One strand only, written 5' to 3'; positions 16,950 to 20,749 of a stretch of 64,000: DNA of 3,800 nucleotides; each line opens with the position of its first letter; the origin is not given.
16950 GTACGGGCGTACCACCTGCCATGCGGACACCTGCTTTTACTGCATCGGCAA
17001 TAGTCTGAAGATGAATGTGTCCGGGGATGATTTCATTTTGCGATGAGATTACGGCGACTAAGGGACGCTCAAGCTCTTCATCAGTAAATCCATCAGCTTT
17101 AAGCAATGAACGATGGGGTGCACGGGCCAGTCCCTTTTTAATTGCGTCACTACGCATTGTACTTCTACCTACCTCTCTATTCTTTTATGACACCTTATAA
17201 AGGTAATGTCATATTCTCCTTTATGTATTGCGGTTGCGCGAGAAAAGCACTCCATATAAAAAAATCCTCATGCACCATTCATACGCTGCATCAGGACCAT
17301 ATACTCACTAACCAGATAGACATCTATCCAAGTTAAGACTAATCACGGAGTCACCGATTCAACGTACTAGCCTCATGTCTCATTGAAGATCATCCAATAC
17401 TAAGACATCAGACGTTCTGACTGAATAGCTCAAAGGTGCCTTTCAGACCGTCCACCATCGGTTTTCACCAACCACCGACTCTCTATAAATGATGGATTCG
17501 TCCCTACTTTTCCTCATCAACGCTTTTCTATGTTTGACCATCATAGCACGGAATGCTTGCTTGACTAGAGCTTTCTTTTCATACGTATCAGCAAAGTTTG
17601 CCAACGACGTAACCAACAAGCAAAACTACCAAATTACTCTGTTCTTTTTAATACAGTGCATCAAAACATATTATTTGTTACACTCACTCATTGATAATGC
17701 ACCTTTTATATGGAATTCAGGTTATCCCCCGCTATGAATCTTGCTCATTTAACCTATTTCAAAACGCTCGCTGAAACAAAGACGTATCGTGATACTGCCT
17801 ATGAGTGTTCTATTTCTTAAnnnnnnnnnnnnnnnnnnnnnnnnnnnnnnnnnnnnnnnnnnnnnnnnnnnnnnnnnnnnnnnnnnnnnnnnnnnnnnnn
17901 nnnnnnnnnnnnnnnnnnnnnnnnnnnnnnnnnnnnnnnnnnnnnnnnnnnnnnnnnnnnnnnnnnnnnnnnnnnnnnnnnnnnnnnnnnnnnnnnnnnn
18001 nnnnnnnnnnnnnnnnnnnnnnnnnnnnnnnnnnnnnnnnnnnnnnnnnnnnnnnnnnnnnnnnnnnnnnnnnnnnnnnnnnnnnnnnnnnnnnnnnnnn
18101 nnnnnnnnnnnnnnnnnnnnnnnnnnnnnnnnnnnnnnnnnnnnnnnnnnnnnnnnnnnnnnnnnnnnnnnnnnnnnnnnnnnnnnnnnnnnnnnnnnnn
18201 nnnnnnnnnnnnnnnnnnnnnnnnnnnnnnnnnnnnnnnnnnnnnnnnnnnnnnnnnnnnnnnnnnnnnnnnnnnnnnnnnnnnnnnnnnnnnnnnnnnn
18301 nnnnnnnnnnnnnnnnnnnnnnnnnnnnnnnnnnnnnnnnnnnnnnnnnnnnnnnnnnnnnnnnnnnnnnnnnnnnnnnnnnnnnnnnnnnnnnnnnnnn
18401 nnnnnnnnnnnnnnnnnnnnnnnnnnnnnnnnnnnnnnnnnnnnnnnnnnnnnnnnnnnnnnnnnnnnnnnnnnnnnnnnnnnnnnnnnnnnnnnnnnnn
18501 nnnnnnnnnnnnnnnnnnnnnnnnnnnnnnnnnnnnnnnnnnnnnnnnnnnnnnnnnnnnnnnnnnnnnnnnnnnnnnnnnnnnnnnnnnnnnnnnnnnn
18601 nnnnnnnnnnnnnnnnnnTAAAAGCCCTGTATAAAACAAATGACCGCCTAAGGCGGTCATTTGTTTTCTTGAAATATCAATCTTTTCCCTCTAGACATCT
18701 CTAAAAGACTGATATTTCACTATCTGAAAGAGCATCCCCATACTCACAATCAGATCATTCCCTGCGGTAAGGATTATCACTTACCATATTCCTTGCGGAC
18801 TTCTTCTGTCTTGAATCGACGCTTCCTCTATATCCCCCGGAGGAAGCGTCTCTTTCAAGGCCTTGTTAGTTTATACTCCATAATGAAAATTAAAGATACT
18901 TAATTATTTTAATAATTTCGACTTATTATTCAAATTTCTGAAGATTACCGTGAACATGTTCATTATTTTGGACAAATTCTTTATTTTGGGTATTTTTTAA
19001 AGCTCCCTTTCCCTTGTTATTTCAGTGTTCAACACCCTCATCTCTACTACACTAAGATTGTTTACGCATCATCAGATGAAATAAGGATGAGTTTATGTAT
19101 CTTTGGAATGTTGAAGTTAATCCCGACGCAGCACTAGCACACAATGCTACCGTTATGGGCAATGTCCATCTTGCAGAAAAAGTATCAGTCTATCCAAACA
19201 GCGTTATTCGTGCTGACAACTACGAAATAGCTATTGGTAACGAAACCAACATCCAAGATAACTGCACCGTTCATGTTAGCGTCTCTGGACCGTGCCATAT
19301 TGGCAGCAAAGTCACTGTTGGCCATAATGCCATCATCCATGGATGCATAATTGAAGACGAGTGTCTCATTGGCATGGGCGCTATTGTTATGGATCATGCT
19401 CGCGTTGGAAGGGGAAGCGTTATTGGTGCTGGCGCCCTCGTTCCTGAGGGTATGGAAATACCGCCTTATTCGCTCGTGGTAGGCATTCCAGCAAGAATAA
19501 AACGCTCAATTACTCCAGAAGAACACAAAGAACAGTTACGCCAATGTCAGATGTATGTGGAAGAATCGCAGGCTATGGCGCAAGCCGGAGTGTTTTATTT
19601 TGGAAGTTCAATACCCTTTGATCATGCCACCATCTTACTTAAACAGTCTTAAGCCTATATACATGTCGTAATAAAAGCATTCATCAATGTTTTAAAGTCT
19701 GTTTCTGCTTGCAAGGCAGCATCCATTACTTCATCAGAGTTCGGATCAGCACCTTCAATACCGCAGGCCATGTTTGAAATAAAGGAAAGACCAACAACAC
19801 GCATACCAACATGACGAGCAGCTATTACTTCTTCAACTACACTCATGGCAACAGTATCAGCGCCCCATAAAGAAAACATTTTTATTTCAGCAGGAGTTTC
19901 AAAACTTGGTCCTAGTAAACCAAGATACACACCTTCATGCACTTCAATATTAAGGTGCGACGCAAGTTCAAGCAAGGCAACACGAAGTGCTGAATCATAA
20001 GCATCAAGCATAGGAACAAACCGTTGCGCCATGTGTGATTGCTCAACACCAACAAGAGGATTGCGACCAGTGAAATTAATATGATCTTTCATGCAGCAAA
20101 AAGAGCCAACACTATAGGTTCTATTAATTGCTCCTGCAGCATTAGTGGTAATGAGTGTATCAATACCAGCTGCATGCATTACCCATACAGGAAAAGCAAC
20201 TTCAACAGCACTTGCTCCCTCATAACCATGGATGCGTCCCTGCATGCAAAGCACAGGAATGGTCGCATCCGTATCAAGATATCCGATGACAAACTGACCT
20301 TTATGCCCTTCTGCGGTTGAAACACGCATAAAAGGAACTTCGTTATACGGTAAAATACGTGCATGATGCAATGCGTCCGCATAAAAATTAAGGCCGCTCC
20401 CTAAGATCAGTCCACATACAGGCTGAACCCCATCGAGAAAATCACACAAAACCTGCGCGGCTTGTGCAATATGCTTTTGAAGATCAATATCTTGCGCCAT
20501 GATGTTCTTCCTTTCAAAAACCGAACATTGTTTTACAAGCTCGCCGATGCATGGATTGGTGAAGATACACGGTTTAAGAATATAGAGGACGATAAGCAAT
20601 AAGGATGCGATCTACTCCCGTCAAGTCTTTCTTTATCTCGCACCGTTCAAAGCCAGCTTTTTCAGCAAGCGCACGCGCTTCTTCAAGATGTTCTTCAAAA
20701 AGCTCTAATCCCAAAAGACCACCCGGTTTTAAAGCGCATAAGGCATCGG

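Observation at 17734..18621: LysR-type regulator divergent from the ilv operon is inactivated by a single in-frame TAA at the invariant Gln of the SQS helix-turn-helix motif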

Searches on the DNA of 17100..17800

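Call 35: search_rna_families(source=window, start=17100, end=17800, threshold=evalue, max_evalue=1)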
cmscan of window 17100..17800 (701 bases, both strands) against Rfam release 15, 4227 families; matches with E-value up to 1: 2.
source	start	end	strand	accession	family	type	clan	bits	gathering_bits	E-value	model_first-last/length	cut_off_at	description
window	17309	17529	-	RF00230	T-box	Cis-reg; leader;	-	75.6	93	1.6e-16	1-219/219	no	T-box leader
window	17425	17525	-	RF01420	snoR113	Gene; snRNA; snoRNA; CD-box;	-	18.1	47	0.44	1-103/103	no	Small nucleolar RNA snoR113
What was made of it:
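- On IlvY (activator of ilvC): The spacer is 576 bp and contains a T-box leader (call 35).
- Tried and rejected: The T-box appeared only with the E-value threshold (call 35).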

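Call 38: search_rna_families(source=window, start=17200, end=17600, threshold=evalue, max_evalue=0.001, show_alignments=1)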
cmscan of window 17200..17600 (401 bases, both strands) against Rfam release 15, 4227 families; matches with E-value up to 0.001: 1.
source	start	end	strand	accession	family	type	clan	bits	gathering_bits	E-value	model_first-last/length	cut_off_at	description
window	17309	17529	-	RF00230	T-box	Cis-reg; leader;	-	75.6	93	9.1e-17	1-219/219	no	T-box leader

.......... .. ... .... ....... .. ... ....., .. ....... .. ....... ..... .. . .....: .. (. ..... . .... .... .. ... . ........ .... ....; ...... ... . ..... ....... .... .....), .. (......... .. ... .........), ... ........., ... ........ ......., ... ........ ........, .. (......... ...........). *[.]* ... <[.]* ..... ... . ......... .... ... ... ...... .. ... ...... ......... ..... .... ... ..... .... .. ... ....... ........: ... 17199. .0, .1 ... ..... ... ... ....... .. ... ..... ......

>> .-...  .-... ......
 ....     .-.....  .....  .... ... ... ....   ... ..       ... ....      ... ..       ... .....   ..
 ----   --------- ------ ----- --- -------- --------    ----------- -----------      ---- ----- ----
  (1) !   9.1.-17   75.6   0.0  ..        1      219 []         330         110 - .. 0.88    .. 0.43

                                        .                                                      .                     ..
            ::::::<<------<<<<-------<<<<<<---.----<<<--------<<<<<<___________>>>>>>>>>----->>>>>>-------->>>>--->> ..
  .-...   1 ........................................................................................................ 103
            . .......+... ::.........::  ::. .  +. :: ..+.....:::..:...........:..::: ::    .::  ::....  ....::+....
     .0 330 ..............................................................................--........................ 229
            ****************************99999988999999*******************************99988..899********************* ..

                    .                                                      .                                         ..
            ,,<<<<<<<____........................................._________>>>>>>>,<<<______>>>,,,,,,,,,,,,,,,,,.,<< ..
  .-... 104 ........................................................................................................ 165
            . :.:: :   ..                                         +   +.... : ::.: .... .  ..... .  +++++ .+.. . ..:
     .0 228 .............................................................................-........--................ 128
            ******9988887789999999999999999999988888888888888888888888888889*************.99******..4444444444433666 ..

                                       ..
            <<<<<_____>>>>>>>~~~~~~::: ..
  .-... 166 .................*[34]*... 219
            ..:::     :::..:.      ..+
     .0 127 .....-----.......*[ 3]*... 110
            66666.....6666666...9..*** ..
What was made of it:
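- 17309..17529 (-): T-box leader of the ilvDBNC operon. Calls 35 and 38 (75.6 bits, E 1.6e-16, model positions 1-219; below the gathering score of 93).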

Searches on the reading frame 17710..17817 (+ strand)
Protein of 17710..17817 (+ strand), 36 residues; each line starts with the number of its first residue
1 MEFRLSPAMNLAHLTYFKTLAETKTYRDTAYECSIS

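Call 25: list_cluster_members(proteins=[P0001, window:17710-17817:+, window:18028-18618:+, window:18202-18618:+, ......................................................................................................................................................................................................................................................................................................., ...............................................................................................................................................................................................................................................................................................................])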
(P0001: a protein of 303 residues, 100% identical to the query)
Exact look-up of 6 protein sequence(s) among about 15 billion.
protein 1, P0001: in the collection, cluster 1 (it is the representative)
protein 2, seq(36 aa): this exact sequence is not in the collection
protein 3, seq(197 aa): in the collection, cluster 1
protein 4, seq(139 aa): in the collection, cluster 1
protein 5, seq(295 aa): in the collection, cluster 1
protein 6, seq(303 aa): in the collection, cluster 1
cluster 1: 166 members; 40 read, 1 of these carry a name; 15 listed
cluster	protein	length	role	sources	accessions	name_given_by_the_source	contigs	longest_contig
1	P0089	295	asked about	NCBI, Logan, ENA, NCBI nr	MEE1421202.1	MAG: LysR family transcriptional regulator [Eggerthellaceae bacterium] | LysR family transcriptional regulator [Eggerthellaceae bacterium]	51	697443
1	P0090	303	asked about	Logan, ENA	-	-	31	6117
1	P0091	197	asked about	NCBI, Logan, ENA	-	-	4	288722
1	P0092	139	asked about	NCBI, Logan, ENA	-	-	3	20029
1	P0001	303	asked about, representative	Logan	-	-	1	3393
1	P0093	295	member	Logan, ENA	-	-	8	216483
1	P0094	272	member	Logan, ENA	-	-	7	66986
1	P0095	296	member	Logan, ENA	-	-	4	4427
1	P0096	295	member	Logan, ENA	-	-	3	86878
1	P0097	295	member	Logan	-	-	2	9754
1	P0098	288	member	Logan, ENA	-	-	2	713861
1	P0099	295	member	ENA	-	-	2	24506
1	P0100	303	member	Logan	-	-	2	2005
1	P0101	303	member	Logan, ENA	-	-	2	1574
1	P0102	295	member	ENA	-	-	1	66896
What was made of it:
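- Intact alleles: sequences identical to the window apart from Q29 are found on 51 contigs (295-aa call) and 31 contigs (303-aa call) (call 25). The frequency of truncated alleles is rough: about 20 of 123 contig records among the listed cluster members, or 13 of 116 if the two forms I asked for are excluded (call 25).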

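Call 28: find_encoding_contigs(protein=P0091, flank=3000, max_places=10)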
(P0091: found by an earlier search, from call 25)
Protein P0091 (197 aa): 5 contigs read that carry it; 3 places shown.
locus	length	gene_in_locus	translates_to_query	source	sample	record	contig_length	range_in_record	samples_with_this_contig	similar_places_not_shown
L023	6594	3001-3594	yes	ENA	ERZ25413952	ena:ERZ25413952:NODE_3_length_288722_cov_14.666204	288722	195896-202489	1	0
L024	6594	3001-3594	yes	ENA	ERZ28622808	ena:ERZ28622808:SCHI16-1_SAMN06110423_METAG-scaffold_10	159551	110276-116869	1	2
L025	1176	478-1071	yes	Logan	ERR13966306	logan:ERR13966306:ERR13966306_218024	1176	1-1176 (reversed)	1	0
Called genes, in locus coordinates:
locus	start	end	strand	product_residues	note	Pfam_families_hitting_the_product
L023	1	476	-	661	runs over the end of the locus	PF02776:TPP_enzyme_N, PF00205:TPP_enzyme_M, PF02775:TPP_enzyme_C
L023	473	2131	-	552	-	PF00920:ILVD_EDD_N, PF24877:ILV_EDD_C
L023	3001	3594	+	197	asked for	PF03466:LysR_substrate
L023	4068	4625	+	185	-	PF14602:Hexapep_2 (faint), PF25084:LbH_EIF2B, PF25087:GMPPB_C (weak), PF00132:Hexapep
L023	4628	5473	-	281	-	PF01048:PNP_UDP_1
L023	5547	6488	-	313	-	PF17827:PrmC_N, PF03602:Cons_hypoth95, PF05175:MTS, PF05971:Methyltransf_10 (weak), PF06325:PrmA, PF13847:Methyltransf_31, PF09445:Methyltransf_15, PF13649:Methyltransf_25, +5 more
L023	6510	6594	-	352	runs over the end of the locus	PF03462:PCRF, PF00472:RF-1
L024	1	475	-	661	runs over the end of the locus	PF02776:TPP_enzyme_N, PF00205:TPP_enzyme_M, PF02775:TPP_enzyme_C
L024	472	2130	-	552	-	PF00920:ILVD_EDD_N, PF24877:ILV_EDD_C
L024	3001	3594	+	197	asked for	PF03466:LysR_substrate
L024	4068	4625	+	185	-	PF25087:GMPPB_C (faint), PF25084:LbH_EIF2B, PF14602:Hexapep_2 (faint), PF00132:Hexapep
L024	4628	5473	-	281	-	PF01048:PNP_UDP_1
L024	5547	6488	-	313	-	PF17827:PrmC_N, PF03602:Cons_hypoth95, PF05175:MTS, PF05971:Methyltransf_10 (weak), PF06325:PrmA, PF13847:Methyltransf_31, PF09445:Methyltransf_15, PF13649:Methyltransf_25, +3 more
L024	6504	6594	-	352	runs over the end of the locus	PF03462:PCRF, PF00472:RF-1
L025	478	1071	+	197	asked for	PF03466:LysR_substrate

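Call 29: find_encoding_contigs(protein=P0092, flank=3000, max_places=10)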
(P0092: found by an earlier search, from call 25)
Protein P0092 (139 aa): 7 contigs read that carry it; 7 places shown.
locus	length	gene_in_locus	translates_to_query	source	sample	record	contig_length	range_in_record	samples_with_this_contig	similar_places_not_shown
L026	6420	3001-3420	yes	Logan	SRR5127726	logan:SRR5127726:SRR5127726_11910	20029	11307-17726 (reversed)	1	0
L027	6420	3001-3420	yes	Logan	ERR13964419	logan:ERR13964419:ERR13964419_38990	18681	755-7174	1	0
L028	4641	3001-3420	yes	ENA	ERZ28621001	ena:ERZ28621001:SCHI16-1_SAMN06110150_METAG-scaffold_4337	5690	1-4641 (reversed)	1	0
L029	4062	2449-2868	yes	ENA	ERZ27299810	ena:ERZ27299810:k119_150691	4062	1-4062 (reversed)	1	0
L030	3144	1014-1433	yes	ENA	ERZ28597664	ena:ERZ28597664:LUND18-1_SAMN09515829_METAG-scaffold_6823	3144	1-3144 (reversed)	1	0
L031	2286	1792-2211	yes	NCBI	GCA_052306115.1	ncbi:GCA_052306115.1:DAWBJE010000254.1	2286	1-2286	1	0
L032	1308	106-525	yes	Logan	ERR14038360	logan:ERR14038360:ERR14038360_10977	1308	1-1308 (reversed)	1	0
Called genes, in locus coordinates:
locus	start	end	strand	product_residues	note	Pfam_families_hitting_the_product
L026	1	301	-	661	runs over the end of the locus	PF02776:TPP_enzyme_N, PF00205:TPP_enzyme_M, PF02775:TPP_enzyme_C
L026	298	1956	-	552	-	PF00920:ILVD_EDD_N, PF24877:ILV_EDD_C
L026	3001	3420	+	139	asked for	PF03466:LysR_substrate (weak)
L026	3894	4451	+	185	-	PF25087:GMPPB_C (faint), PF25084:LbH_EIF2B, PF14602:Hexapep_2 (faint), PF00132:Hexapep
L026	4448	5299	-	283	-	PF01048:PNP_UDP_1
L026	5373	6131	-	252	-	PF03602:Cons_hypoth95, PF05175:MTS, PF05971:Methyltransf_10 (weak), PF06325:PrmA, PF12847:Methyltransf_18 (weak), PF09445:Methyltransf_15, PF13847:Methyltransf_31, PF13649:Methyltransf_25, +3 more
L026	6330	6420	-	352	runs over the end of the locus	PF03462:PCRF, PF00472:RF-1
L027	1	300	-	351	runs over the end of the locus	?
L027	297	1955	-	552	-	PF00920:ILVD_EDD_N, PF24877:ILV_EDD_C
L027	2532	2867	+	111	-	PF00126:HTH_1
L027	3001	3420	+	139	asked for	PF03466:LysR_substrate (weak)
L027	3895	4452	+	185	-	PF14602:Hexapep_2 (faint), PF25084:LbH_EIF2B, PF25087:GMPPB_C (weak), PF00132:Hexapep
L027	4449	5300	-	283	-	PF01048:PNP_UDP_1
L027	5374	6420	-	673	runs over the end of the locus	PF03462:PCRF, PF00472:RF-1, PF17827:PrmC_N, PF03602:Cons_hypoth95, PF05175:MTS, PF06325:PrmA, PF09445:Methyltransf_15, PF13649:Methyltransf_25, +6 more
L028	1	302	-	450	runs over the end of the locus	?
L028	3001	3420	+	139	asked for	PF03466:LysR_substrate (weak)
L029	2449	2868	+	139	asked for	PF03466:LysR_substrate (weak)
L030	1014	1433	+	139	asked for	PF03466:LysR_substrate (weak)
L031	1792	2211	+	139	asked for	PF03466:LysR_substrate (weak)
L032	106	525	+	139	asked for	PF03466:LysR_substrate (weak)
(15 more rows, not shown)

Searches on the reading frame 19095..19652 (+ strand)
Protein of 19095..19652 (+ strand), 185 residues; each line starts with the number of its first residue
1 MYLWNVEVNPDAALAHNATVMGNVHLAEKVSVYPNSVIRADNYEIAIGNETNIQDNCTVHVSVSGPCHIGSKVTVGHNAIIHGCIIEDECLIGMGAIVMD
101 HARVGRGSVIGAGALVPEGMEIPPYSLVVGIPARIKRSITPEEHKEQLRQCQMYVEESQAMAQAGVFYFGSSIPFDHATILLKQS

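Call 4: search_protein_families(library=pfam, proteins=[window:19095-19652:+])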
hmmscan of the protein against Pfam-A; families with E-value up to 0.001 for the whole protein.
window:19095-19652:+ (185 aa): 3 families
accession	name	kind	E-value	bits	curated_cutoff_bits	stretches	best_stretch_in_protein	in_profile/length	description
PF00132.30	Hexapep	-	2.2e-15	56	27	1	83-116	1-34/36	Bacterial transferase hexapeptide (six repeats)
PF25084.1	LbH_EIF2B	-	2.4e-13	50.4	54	1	24-124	4-101/105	EIF2B subunit epsilon LbH domain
PF14602.12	Hexapep_2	-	1.1e-06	28.6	27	1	69-98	4-32/34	Hexapeptide repeat of succinyl-transferase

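Call 45: list_cluster_members(proteins=[window:19095-19652:+, window:15499-17157:-, window:13017-13514:-, window:11928-12923:-])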
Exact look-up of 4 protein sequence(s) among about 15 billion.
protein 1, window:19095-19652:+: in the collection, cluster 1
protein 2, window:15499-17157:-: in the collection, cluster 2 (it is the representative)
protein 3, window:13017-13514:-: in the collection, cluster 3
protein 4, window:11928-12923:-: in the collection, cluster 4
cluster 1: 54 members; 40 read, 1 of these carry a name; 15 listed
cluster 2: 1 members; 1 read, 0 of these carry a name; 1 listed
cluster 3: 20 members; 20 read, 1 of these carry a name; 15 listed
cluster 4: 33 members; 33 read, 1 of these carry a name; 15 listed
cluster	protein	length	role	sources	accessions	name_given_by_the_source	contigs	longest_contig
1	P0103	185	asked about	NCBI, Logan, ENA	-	-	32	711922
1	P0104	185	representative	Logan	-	-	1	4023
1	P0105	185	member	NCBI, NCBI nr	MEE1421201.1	MAG: gamma carbonic anhydrase family protein [Eggerthellaceae bacterium] | gamma carbonic anhydrase family protein [Eggerthellaceae bacterium]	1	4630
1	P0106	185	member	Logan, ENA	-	-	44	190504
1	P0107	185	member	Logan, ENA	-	-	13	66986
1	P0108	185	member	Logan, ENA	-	-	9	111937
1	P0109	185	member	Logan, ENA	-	-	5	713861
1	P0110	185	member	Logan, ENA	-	-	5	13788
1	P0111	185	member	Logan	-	-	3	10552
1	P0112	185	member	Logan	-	-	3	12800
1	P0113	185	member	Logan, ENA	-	-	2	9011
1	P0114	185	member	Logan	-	-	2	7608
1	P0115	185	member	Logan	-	-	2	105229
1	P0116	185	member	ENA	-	-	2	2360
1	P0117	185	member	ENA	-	-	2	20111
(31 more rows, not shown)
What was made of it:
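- The LysR cluster has 166 distinct proteins, against 54, 20 and 33 for hexapep, ilvN and ilvC, and the listed members of those clusters are full length unless they sit on contigs shorter than 2.4 kb (call 45).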

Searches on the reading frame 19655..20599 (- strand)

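Call 4: search_protein_families(library=pfam, proteins=[window:19655-20599:-])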
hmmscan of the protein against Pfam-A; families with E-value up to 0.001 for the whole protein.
window:19655-20599:- (314 aa): 1 family
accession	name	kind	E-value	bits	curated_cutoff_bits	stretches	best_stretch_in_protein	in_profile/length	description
PF01048.26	PNP_UDP_1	-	3.3e-49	167.8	25.1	1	63-310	3-232/233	Phosphorylase superfamily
